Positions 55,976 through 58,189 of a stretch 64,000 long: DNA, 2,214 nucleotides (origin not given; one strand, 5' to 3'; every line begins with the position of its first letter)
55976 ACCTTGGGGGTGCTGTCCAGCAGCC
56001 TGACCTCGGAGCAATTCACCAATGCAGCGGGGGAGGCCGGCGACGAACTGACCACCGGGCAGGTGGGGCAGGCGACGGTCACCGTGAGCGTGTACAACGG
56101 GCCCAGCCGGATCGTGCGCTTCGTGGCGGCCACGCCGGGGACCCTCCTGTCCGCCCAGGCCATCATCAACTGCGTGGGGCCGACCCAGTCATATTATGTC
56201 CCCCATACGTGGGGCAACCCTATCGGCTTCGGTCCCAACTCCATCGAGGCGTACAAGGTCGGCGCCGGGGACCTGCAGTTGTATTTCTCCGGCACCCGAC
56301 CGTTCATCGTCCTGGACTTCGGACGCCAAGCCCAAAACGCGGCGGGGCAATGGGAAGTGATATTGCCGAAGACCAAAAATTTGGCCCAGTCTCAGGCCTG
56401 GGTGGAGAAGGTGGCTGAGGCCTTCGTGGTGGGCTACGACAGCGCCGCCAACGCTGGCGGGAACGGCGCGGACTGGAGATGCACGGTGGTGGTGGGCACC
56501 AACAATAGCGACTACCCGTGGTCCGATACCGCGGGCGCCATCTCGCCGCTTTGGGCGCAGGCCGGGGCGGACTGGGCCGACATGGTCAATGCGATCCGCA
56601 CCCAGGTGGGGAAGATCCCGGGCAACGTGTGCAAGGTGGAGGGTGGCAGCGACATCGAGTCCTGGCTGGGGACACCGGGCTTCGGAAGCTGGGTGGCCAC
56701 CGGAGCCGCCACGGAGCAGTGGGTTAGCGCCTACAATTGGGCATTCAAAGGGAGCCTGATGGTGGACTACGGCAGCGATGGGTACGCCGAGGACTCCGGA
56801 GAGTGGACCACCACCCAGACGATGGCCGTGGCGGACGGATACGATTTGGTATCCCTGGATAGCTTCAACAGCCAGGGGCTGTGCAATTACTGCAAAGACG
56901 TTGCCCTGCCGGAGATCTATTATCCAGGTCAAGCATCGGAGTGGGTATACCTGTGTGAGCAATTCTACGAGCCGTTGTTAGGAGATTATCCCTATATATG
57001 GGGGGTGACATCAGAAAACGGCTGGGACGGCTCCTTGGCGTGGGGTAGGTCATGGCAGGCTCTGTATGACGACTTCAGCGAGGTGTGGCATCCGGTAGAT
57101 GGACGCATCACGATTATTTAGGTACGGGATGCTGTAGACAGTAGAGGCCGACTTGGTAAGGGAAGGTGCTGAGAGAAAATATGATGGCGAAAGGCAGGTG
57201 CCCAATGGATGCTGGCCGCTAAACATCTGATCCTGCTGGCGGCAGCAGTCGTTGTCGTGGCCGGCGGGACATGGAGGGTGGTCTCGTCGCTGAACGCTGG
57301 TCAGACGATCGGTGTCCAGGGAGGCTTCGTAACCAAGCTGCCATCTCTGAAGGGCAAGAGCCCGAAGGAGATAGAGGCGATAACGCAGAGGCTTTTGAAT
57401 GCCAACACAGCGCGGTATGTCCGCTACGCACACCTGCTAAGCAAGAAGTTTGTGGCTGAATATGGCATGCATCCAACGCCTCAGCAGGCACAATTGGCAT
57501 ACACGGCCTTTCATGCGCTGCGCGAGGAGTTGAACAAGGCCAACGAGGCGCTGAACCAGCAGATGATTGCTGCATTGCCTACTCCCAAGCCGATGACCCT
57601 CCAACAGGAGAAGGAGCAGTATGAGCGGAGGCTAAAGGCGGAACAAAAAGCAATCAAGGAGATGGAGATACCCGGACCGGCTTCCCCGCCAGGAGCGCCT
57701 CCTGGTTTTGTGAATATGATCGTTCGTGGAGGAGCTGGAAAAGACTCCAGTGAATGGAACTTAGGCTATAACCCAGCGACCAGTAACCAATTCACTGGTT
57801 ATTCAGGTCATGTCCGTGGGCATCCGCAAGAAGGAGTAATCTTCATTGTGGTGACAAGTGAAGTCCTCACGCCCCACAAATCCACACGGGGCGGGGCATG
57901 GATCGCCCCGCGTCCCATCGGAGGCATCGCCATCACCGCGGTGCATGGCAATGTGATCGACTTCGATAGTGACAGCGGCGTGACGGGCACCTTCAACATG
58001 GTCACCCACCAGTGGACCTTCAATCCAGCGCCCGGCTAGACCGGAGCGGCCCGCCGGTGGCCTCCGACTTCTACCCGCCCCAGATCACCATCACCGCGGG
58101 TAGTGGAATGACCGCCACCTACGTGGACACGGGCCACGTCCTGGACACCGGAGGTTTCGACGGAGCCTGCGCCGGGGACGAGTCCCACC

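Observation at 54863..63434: Kilobase-scale near-identical repeats: one full-length Big_1 lipoprotein gene plus two promoterless 5'-truncated copies fused behind unrelated genes (cassette-like architecture)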

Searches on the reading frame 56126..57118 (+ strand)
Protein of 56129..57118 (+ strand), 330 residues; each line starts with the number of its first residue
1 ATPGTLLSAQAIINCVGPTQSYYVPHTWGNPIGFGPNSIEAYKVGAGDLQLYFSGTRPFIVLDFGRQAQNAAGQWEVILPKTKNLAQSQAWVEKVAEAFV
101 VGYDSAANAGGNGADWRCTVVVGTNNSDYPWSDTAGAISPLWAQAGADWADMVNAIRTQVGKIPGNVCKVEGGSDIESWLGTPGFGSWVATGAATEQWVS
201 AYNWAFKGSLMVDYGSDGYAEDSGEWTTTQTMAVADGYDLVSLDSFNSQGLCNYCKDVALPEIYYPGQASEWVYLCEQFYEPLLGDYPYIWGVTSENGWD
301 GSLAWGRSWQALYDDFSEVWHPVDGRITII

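Call 17: search_protein_families(library=pfam, proteins=[window:56129-57118:+], max_evalue=10)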
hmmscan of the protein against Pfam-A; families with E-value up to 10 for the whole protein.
seq(330 aa): 1 family
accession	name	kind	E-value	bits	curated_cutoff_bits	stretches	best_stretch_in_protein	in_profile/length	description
PF21936.2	Pcf11_C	-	0.25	11.8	26.7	1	210-236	18-44/54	Pcf11, C-terminal domain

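Call 18: search_solved_structures(query=window:56129-57118:+, max_evalue=10)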
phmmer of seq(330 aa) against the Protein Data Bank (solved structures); distinct sequences matched with E-value up to 10: 0.

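Call 20: find_homologous_proteins(query=window:56129-57118:+, max_evalue=0.01)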
Query seq(330 aa) (330 aa): 6 proteins with E <= 0.01 among 1147 candidates.
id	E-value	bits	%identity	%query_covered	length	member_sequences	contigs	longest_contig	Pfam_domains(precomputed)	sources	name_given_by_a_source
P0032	2.3e-26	111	35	89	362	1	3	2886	-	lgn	-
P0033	4.7e-21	93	33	80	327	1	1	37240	-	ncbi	-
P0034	9.3e-16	76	33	89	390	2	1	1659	-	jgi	jgi:hypothetical protein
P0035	1.9e-14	72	40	43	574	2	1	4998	PF02369.23,PF09134.17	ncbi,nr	ncbi:MAG: Ig-like domain-containing protein [Thermaerobacter sp.]|nr:Ig-like domain-containing prote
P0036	3.0e-4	38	32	73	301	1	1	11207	-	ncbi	-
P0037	1.1e-3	36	29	84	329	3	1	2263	-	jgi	jgi:hypothetical protein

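Call 28: predict_structure(alignment_id=A1)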
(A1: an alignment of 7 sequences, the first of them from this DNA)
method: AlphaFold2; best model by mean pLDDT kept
length: 330 residues; sequences in the alignment: 7
mean_pLDDT: 51.0   pTM: 0.59
mean pLDDT of the five models: 51.0, 47.1, 46.7, 46.5, 42.6
residues with pLDDT >= 90: 0; 70-90: 70; 50-70: 76; < 50: 184
segments of 3 or more residues with pLDDT < 50: 1-19, 29-53, 128-134, 178-192, 214-330
pLDDT, mean of each block of 10 residues (from residue 1): 24 43 55 27 34 55 72 71 69 80 68 63 62 53 76 85 76 57 36 57 61 44 39 39 34 38 36 46 41 36 36 42 26
secondary structure, 60 per line:
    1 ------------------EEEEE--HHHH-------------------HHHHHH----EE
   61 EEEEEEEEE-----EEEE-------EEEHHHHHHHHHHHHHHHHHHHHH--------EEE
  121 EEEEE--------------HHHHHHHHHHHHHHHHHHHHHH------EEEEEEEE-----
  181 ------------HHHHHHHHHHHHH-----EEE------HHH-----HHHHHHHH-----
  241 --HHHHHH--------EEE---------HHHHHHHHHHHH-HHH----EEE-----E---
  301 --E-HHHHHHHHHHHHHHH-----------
elements in order: E19-23 H26-29 H49-54 E59-69 E75-78 E86-88 H89-109 E118-125 H140-161 E168-175 H193-205 E211-213 H228-235 H243-248 E257-259 H269-280 E289-291 H305-319

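Call 30: search_protein_representatives(alignment_id=A1)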
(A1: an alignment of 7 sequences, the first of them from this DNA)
Query: 7 sequences, 353 profile positions. Proteins with E-value up to 0.001 (for the whole library): 1225; up to 1e-10: 742; up to 1e-30: 77. The best 150 are listed.
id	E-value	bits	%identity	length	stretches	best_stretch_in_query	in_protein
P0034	2.4e-132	457.7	-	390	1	3-351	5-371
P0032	2.0e-127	441.6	-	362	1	20-351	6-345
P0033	1.5e-118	412.4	-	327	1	15-352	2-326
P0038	7.9e-70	252.1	-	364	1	27-348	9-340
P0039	2.9e-64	233.8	-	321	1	31-346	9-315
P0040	4.8e-63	229.8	-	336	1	30-347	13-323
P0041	7.4e-63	229.2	-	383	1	51-344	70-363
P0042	3.3e-61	223.7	-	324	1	25-347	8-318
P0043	1.3e-60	221.8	-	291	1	69-344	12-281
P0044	5.0e-60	219.9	-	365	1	19-351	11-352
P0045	5.2e-58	213.2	-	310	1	16-334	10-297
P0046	6.2e-57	209.7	-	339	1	28-350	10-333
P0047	2.7e-56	207.6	-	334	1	32-341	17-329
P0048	3.8e-56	207.1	-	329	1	18-351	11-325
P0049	8.9e-56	205.9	-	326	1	33-348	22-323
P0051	4.5e-54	200.3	-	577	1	34-352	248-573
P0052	2.3e-52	194.7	-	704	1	48-339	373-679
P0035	4.4e-47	177.3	-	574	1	8-181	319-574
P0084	1.0e-38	149.8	-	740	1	47-343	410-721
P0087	2.2e-37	145.4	-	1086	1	46-335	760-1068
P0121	3.4e-27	111.9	-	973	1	48-319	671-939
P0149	8.7e-24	100.7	-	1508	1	47-339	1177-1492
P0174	5.0e-22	94.9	-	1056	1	49-351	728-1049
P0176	9.2e-22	94.0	-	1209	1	72-337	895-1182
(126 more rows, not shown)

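Call 31: search_protein_families(library=pfam, proteins=[P0038, P0041, P0051, P0052, P0084, P0087, P0149, P0121, P0174, P0176], max_evalue=0.001)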
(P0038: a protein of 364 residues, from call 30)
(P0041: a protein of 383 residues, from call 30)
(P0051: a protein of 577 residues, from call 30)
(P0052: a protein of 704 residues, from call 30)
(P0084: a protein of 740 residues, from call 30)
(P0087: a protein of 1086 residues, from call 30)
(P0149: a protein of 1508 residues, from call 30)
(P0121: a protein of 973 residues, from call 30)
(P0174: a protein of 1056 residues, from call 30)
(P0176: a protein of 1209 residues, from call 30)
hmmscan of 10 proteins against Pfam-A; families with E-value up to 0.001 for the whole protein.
P0038 (364 aa): 0 families

P0041 (383 aa): 0 families

P0051 (577 aa): 1 family
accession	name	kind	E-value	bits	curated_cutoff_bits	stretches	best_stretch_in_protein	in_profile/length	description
PF02369.22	Big_1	-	7.6e-06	26.4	34.9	1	133-166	19-53/93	Bacterial Ig-like domain (group 1)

P0052 (704 aa): 2 families
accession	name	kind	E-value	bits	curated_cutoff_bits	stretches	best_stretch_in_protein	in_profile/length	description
PF13385.13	Laminin_G_3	-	4.4e-29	102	27.6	1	128-283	1-151/151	Concanavalin A-like lectin/glucanases superfamily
PF00041.27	fn3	-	3.3e-05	24.4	25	1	2-77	7-83/84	Fibronectin type III domain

P0084 (740 aa): 1 family
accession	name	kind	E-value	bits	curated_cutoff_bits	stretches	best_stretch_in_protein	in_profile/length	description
PF00942.24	CBM_3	-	9.3e-47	157.8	22.4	2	219-300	1-83/83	Cellulose binding domain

P0087 (1086 aa): 4 families
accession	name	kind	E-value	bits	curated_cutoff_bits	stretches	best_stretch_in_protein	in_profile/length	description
PF02369.22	Big_1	-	4e-21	75.4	34.9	2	442-518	18-88/93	Bacterial Ig-like domain (group 1)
PF09134.16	Invasin_D3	-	3.7e-16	59.9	33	1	439-519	18-90/98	Invasin, domain 3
PF17789.7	MG4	-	2.8e-09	37.5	24.7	0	166-234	18-80/95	Macroglobulin domain MG4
PF00630.25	Filamin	-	9.9e-05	23.5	26.9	0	426-518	7-89/93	Filamin/ABP280 repeat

P0149 (1508 aa): 2 families
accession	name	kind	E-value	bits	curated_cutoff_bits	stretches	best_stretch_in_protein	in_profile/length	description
PF25778.1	DUF7948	-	2.5e-64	217.7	27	1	64-284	1-214/214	Domain of unknown function (DUF7948)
PF06739.17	SBBP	-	7.7e-56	186.2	20.5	7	490-526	1-38/38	Beta-propeller repeat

P0121 (973 aa): 3 families
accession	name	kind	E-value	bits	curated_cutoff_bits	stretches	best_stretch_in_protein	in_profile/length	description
PF13385.13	Laminin_G_3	-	7.2e-46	156.5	27.6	2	456-622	1-151/151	Concanavalin A-like lectin/glucanases superfamily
PF02973.23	Sialidase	-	2.4e-06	27.6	26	0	234-297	116-181/189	Sialidase, N-terminal domain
PF02210.31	Laminin_G_2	-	2.8e-05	25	22.9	0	197-281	27-99/126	Laminin G domain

P0174 (1056 aa): 0 families

P0176 (1209 aa): 3 families
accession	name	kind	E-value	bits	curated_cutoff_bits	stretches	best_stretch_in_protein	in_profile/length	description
PF06739.17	SBBP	-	2.6e-53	178.1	20.5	6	377-412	2-38/38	Beta-propeller repeat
PF11721.14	Malectin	-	1.7e-48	165.1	23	2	583-701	2-129/163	Malectin domain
PF12819.13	Malectin_like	-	3.4e-13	50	24.5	2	608-727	200-329/331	Malectin-like domain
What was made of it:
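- Most listed members of its family are ~300-390 aa and contain little beyond this domain, or carry it after CBM_3, malectin or Laminin_G_3, which is typical of polysaccharide-degrading enzymes (calls 30, 31).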

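Call 34: search_solved_structures(query=A2, max_evalue=10)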
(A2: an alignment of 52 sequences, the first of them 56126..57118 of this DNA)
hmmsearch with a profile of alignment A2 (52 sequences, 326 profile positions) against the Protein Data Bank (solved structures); distinct sequences matched with E-value up to 10: 0.

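Call 38: predict_structure(alignment_id=A2)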
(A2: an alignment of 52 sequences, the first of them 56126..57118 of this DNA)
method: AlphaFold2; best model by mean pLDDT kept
length: 331 residues; sequences in the alignment: 52
mean_pLDDT: 85.2   pTM: 0.88
mean pLDDT of the five models: 85.2, 84.0, 84.0, 83.8, 83.5
residues with pLDDT >= 90: 201; 70-90: 74; 50-70: 34; < 50: 22
segments of 3 or more residues with pLDDT < 50: 1-9, 242-252
pLDDT, mean of each block of 10 residues (from residue 1): 44 64 96 90 91 71 96 95 89 98 93 82 92 84 96 97 94 96 87 94 89 95 95 84 45 68 96 89 68 92 93 83 68 84
secondary structure, 60 per line:
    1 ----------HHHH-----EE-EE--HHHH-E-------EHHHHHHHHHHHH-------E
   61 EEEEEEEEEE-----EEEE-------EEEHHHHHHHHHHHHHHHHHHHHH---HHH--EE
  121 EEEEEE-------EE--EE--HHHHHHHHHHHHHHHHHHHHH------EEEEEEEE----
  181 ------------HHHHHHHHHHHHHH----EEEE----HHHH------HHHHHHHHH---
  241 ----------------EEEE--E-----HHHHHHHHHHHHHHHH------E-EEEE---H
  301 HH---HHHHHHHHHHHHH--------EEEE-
elements in order: H11-14 H27-30 H41-52 E60-70 E76-79 E87-89 H90-110 E119-126 H142-162 E169-176 H193-206 E211-214 H219-222 H229-237 E257-260 H269-284 E293-296 H306-318 E327-330
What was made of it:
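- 56129..57121 (+): CT_A payload domain: a TIM-barrel-like fold with an invariant D-x-E. It belongs to an unnamed family and has lower GC (61%). AF2 model pLDDT 85 (call 38).
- Tried and rejected: The first AF2 model, from 7 sequences, was poor (pLDDT 51, call 28); the 52-sequence alignment was needed (call 38).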

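Call 41: fold_search(model_id=the predicted structure, library=pdb)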
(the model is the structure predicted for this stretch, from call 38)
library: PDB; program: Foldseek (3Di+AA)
matches with E <= 10: 1177; with E <= 0.001: 0
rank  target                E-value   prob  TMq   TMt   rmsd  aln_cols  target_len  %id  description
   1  6xso_B                1.1e-03  0.94  0.37  0.34  10.0       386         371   13  GH5-4 broad specificity endoglucanase from an uncultured bacterium (released 2020-11-18)
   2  5ljf_B                1.8e-03  0.97  0.37  0.38   8.3       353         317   10  Crystal structure of the endo-1,4-glucanase RBcel1 E135A with cellotriose (released 2017-08-02)
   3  1tml                  3.8e-03  0.99  0.32  0.36   6.8       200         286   11  CRYSTAL STRUCTURE OF THE CATALYTIC DOMAIN OF A THERMOPHILIC ENDOCELLULASE (released 1994-01-31)
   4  1odz_A                7.4e-03  0.63  0.34  0.30  12.9       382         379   12  Expansion of the glycosynthase repertoire to produce defined manno-oligosaccharides (released 2003-07-10)
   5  9hhs_A                9.9e-03  0.96  0.40  0.43   8.8       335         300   12  Crystal Structure of the Coxiella burnetii R152Q Mutant 2-methylisocitrate lyase (released 2025-08-13)
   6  4ee9                  1.2e-02  0.85  0.36  0.36   7.7       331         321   10  Crystal structure of the RBcel1 endo-1,4-glucanase (released 2013-04-03)
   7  1gw1_A                1.2e-02  0.54  0.33  0.31  13.1       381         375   12  Substrate distortion by beta-mannanase from Pseudomonas cellulosa (released 2002-09-05)
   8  5d9n_B                1.3e-02  0.85  0.43  0.41   8.8       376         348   10  Crystal structure of PbGH5A, a glycoside hydrolase family 5 member from Prevotella bryantii B14, in complex with the x (released 2015-11-04)
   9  2tmd_A                1.8e-02  0.85  0.35  0.19   8.0       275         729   12  CORRELATION OF X-RAY DEDUCED AND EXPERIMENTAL AMINO ACID SEQUENCES OF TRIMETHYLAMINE DEHYDROGENASE (released 1994-01-31)
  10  2y2w_D                1.8e-02  0.41  0.30  0.21  14.9       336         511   14  Elucidation of the substrate specificity and protein structure of AbfB, a family 51 alpha-L-arabinofuranosidase from B (released 2011-12-28)
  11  6zz3_C                1.9e-02  0.77  0.37  0.38   8.5       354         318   10  RBcel1 cellulase variant Y201F with cellotriose covalently bound (released 2021-07-21)
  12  1gvy_A                2.1e-02  0.47  0.34  0.31  12.9       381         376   12  Substrate distorsion by beta-mannanase from Pseudomonas cellulosa (released 2002-09-05)
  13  5ta5_A                2.3e-02  0.94  0.44  0.26   6.7       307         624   10  Crystal structure of BuGH86wt in complex with neoagarooctaose (released 2017-09-13)
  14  2bod_X                2.3e-02  0.92  0.32  0.37   6.4       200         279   10  Catalytic domain of endo-1,4-glucanase Cel6A from Thermobifida fusca in complex with methyl cellobiosyl-4-thio-beta-ce (released 2005-10-05)
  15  6kpm                  2.4e-02  0.72  0.35  0.38  10.7       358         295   10  Crystal Structure of endo-beta-N-acetylglucosaminidase from Cordyceps militaris in complex with L-fucose (released 2019-10-02)
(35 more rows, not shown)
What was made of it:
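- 56129..57121 (+): Weak Foldseek hits to GH5, GH6, GH26 and GH86 barrels, E >= 1e-3 (call 41).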

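Call 42: find_encoding_contigs(protein=P0033, flank=6000, max_places=3)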
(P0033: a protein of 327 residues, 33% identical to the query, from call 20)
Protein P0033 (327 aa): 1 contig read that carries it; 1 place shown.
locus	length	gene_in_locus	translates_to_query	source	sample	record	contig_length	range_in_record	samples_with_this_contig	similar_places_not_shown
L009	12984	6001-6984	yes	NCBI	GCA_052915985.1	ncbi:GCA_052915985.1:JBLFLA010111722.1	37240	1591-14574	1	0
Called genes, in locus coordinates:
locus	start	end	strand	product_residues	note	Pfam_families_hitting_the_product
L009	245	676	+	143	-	PF12910:PHD_like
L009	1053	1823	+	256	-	PF14512:TM1586_NiRdase (faint), PF00881:Nitroreductase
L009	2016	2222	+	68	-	-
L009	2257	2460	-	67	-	-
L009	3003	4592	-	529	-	PF08450:SGL (faint), PF25021:TEN_NHL, PF25021:TEN_NHL, PF01436:NHL (weak), PF25021:TEN_NHL (weak), PF01436:NHL (weak), PF25021:TEN_NHL (weak), PF07833:Cu_amine_oxidN1, +5 more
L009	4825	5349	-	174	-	PF14690:Zn_ribbon_ISL3 (weak), PF13542:HTH_Tnp_ISL3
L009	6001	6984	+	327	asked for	-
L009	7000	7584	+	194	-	-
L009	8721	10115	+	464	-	PF07833:Cu_amine_oxidN1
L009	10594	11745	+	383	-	PF00395:SLH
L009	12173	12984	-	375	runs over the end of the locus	PF01820:Dala_Dala_lig_N, PF02222:ATP-grasp, PF02786:CPSase_L_D2 (weak), PF07478:Dala_Dala_lig_C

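Call 43: find_encoding_contigs(protein=P0035, flank=6000, max_places=3)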
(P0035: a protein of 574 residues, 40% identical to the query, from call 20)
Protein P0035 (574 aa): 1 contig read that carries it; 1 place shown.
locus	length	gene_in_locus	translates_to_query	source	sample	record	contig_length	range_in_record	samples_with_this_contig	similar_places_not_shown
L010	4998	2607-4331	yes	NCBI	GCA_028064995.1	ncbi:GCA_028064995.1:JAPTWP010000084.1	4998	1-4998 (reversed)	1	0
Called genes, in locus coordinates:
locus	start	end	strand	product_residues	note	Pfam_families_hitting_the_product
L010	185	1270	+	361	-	-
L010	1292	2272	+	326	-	PF03625:DUF302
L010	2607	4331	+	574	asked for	PF02369:Big_1, PF09134:Invasin_D3, PF02369:Big_1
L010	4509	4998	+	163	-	?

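Call 55: find_encoding_contigs(protein=P0036, flank=4000, max_places=2)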
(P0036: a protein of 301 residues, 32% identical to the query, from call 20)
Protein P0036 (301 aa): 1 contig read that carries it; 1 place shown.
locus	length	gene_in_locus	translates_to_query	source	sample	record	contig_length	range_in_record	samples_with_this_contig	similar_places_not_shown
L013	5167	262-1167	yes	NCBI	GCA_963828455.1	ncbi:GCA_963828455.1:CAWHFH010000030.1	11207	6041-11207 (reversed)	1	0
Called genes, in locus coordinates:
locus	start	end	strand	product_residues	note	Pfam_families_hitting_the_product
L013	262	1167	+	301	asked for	-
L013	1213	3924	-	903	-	PF00330:Aconitase, PF00694:Aconitase_C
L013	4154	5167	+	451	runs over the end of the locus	PF05257:CHAP (weak)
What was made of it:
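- One homologue lacks the partner gene (call 55).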

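Call 74: find_encoding_contigs(protein=P0032, flank=5000, max_places=3)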
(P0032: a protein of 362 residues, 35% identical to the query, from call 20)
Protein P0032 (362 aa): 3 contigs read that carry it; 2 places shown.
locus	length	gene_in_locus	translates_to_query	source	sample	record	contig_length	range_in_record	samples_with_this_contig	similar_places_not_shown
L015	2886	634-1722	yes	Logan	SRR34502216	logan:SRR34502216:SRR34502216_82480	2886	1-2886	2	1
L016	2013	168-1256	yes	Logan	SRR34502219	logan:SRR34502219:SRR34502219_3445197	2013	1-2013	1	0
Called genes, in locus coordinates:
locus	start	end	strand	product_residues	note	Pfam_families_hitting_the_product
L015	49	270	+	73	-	PF21748:UPF0150 (weak)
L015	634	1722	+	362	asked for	-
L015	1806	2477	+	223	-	-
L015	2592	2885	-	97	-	?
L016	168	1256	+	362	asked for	-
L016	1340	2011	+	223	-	?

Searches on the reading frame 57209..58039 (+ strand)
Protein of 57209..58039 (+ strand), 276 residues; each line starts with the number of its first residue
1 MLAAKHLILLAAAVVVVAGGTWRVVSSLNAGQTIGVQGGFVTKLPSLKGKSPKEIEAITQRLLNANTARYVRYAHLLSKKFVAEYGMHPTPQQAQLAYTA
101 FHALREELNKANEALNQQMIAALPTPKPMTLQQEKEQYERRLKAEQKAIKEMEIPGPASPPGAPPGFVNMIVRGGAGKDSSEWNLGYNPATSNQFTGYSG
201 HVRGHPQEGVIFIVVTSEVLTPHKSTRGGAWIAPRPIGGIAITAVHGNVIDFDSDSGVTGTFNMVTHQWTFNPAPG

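Call 6: search_protein_families(library=pfam, proteins=[window:57209-58039:+], max_evalue=0.01)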
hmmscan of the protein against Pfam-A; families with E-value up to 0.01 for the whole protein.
window:57209-58039:+ (276 aa): 0 families

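Call 17: search_protein_families(library=pfam, proteins=[window:57209-58039:+], max_evalue=10)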
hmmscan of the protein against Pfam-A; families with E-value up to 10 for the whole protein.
window:57209-58039:+ (276 aa): 2 families
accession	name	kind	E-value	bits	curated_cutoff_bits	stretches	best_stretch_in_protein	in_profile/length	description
PF16591.11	HBM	-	0.047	13.6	29.8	1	65-126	136-197/254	Helical bimodular sensor domain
PF07007.17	LprI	-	0.28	12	22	1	94-148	15-63/106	Lysozyme inhibitor LprI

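Call 47: list_cluster_members(proteins=[P0002, window:54512-57121:+, window:57209-58039:+])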
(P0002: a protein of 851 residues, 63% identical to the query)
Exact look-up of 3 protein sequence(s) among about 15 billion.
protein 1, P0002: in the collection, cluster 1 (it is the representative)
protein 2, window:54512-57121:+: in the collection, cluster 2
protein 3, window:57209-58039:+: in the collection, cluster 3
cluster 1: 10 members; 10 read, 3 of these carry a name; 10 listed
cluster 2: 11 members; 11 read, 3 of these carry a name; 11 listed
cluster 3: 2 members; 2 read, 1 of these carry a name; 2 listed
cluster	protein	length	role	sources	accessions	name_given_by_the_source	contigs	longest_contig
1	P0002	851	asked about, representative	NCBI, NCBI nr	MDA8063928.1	MAG: Ig-like domain-containing protein [Thermaerobacter sp.] | Ig-like domain-containing protein [Thermaerobacter sp.]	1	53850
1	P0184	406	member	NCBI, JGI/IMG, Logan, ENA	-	hypothetical protein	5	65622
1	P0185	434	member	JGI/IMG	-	hypothetical protein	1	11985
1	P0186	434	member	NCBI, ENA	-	-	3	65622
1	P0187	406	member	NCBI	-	-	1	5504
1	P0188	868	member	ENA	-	-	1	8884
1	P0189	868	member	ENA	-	-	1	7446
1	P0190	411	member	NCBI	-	-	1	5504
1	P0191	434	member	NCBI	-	-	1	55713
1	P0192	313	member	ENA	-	-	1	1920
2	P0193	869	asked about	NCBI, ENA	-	-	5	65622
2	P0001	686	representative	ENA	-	-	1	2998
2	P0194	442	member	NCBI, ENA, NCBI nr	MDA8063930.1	MAG: hypothetical protein M0031_00285 [Thermaerobacter sp.] | hypothetical protein [Thermaerobacter sp.]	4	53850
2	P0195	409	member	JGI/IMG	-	hypothetical protein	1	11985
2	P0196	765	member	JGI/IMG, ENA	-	hypothetical protein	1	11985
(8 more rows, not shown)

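Call 68: search_protein_families(library=ncbifam, proteins=[window:57209-58039:+], max_evalue=0.1)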
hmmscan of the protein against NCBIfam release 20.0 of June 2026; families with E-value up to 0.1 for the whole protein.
window:57209-58039:+ (276 aa): 0 families
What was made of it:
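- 57209..58039 (+): g276: a membrane-anchored 276-aa partner gene of CT_A (candidate immunity, inhibitor or accessory protein). GC 57%. No family hit (calls 6, 17, 68).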
